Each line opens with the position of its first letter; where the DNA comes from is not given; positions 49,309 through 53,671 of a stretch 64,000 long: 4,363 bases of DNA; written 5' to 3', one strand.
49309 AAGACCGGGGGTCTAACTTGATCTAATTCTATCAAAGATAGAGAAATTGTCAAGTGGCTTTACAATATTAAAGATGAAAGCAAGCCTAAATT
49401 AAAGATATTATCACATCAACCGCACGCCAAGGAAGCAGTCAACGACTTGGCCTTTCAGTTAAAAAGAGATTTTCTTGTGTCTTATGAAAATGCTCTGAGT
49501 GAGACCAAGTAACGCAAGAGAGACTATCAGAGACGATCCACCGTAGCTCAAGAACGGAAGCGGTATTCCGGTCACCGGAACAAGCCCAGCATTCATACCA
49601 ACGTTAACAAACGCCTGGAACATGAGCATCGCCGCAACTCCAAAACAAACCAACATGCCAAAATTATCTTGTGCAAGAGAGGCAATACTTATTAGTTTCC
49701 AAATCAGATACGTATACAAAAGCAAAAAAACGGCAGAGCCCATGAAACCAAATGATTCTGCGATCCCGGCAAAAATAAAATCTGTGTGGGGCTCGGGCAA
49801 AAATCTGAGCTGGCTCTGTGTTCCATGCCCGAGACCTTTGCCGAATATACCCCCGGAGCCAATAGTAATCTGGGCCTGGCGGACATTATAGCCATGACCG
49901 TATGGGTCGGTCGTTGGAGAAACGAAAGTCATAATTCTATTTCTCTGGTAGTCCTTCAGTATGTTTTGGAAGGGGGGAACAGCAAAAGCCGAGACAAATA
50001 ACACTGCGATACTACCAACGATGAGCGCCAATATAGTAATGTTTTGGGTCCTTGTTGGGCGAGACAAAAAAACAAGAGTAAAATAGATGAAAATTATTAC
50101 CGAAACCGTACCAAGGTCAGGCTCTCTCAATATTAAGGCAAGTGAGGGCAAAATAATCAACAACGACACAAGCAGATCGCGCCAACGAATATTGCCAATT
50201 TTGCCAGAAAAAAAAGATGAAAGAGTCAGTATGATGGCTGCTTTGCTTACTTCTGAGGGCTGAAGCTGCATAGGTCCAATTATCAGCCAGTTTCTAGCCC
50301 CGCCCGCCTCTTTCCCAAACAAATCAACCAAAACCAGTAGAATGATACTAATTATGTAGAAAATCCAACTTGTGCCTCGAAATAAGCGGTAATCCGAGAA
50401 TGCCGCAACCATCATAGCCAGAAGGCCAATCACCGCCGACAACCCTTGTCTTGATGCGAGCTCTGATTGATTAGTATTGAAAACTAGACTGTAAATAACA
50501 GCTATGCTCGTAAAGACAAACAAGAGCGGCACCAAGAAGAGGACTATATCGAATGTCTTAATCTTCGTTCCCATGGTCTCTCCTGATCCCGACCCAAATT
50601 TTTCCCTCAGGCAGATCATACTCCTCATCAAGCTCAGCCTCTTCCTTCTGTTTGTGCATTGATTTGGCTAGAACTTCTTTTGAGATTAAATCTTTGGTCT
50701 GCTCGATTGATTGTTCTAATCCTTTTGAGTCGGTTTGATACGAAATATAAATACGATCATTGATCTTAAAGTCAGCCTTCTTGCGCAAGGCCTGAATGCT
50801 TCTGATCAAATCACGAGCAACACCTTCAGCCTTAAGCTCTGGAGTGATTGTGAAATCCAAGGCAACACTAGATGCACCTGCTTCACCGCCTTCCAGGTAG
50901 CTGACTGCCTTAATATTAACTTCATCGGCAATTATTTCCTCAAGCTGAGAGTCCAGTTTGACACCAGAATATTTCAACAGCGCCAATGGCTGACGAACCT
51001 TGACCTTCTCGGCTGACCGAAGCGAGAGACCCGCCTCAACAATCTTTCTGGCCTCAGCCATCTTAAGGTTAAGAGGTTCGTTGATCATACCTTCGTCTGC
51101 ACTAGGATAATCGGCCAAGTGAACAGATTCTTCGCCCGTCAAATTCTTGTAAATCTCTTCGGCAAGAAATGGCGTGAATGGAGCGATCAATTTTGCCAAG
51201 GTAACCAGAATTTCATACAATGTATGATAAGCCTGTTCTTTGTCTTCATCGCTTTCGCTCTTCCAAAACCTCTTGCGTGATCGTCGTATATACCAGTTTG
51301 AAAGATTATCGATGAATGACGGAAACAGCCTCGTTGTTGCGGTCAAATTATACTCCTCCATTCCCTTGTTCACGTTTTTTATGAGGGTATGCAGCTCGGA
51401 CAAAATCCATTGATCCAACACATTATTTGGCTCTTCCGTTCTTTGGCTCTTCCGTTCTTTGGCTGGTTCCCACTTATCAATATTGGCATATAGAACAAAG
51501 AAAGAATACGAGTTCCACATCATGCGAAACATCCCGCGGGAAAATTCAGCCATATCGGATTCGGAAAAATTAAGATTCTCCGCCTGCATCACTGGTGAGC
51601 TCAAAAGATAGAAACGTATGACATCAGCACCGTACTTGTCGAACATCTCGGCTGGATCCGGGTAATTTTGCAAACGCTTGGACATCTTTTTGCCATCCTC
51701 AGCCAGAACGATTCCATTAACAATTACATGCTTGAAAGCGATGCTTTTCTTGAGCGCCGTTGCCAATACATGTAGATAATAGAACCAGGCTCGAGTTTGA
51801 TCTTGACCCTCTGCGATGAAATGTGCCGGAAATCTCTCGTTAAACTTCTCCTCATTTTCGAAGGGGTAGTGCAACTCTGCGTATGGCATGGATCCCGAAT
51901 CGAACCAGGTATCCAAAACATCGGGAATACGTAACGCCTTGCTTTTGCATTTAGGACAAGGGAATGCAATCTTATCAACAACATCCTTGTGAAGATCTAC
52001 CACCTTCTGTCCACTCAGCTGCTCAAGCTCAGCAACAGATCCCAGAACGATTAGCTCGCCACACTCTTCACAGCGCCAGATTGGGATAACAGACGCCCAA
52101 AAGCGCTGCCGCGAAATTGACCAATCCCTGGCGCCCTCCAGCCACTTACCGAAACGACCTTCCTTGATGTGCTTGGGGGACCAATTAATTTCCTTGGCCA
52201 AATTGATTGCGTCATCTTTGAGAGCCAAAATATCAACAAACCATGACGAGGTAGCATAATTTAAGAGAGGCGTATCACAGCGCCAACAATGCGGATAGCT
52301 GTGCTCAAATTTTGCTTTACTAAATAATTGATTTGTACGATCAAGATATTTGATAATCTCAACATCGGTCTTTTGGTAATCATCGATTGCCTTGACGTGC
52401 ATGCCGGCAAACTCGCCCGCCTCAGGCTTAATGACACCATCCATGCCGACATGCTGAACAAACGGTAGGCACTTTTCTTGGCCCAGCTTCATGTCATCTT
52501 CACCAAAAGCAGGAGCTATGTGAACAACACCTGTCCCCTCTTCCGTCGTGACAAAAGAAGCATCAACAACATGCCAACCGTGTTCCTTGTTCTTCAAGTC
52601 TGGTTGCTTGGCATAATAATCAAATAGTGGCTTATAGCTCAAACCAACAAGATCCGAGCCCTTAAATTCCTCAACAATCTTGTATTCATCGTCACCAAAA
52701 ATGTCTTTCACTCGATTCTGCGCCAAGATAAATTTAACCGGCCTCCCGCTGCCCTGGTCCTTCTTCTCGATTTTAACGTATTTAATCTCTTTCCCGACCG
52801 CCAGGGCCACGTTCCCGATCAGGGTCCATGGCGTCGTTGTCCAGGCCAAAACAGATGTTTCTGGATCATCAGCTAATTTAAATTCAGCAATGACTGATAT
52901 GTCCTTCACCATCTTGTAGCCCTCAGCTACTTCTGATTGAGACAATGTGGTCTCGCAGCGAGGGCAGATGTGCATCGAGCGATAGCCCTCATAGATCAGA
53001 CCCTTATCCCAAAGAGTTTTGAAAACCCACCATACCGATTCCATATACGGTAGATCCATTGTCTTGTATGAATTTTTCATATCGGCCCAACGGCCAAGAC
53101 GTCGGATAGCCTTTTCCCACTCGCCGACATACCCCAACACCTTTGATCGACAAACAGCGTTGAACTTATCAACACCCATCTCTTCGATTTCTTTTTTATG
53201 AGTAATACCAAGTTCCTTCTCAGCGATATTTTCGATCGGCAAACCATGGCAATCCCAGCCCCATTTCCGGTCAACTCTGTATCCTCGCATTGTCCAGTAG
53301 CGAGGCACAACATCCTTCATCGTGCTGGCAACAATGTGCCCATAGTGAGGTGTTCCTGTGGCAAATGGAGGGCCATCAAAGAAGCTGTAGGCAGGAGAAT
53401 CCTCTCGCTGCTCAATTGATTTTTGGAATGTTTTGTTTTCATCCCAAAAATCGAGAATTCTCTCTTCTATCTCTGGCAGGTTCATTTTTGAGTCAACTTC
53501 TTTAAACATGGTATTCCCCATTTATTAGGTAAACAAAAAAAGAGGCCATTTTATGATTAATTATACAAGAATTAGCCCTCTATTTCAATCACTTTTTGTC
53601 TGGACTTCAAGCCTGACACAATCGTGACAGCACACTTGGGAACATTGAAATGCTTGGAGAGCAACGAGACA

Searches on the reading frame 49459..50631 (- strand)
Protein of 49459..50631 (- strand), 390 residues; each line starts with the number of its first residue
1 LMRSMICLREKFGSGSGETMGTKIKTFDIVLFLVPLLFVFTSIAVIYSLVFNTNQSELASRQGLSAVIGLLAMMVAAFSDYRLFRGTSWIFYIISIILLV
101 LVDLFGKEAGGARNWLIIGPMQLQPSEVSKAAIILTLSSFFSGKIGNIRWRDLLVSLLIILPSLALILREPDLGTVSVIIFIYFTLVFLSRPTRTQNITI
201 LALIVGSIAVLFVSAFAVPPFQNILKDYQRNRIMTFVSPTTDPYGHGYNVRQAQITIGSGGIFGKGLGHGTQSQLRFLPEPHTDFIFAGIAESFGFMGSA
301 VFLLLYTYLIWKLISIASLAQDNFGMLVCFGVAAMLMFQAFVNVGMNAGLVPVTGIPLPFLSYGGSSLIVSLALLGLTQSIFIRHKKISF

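Call 27: search_protein_families(library=pfam, proteins=[window:49459-50631:-], max_evalue=0.001)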
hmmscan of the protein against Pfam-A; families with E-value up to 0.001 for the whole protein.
window:49459-50631:- (390 aa): 1 family
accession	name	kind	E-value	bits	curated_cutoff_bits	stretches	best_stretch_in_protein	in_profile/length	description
PF01098.24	FTSW_RODA_SPOVE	-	1.2e-96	324.3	26.4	1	31-381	11-350/356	Cell cycle protein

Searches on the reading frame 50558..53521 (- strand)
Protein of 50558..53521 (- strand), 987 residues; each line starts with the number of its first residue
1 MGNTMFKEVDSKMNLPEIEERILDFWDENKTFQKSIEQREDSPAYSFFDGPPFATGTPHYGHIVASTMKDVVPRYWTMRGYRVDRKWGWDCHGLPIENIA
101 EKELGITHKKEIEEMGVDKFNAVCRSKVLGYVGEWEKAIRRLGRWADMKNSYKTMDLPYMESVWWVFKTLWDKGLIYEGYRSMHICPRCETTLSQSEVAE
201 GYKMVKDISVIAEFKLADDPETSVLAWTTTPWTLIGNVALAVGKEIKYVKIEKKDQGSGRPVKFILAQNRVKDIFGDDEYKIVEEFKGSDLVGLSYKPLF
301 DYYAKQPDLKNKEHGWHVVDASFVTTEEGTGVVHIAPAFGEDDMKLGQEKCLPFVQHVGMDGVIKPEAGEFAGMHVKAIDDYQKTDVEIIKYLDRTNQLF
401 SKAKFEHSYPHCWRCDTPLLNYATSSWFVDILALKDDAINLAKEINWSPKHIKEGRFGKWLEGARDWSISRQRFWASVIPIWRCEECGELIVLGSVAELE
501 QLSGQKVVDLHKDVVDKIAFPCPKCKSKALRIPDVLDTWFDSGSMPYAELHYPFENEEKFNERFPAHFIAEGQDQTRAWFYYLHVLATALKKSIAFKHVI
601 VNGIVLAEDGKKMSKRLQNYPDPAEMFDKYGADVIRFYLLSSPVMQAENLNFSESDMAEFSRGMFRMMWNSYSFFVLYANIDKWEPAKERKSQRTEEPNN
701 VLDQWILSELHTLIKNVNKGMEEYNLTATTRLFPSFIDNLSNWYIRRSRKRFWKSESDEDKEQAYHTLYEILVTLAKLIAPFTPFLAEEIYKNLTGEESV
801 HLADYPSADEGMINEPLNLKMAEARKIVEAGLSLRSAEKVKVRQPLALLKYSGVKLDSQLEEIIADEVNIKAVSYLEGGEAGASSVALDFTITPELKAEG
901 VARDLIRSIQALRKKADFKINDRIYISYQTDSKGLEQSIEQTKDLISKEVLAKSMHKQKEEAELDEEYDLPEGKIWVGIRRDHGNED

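Call 27: search_protein_families(library=pfam, proteins=[window:50558-53521:-], max_evalue=0.001)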
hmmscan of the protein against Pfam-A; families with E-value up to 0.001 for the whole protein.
window:50558-53521:- (987 aa): 5 families
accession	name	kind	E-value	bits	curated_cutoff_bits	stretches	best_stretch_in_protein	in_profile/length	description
PF00133.28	tRNA-synt_1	-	1.3e-136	456.1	22.7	1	22-650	2-413/414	tRNA synthetases class I (I, L, M and V)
PF08264.19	Anticodon_1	-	5.5e-35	120.9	25.1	1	703-847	1-145/148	Anticodon-binding domain of tRNA ligase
PF19302.4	DUF5915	-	5.9e-23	81.8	27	1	882-980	98-193/195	Domain of unknown function (DUF5915)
PF09334.17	tRNA-synt_1g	-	7.5e-17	61.6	20.1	2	52-198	8-135/391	tRNA synthetases class I (M)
PF01406.26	tRNA-synt_1e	-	5.1e-05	23.2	27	1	595-659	237-298/301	tRNA synthetases class I (C) catalytic domain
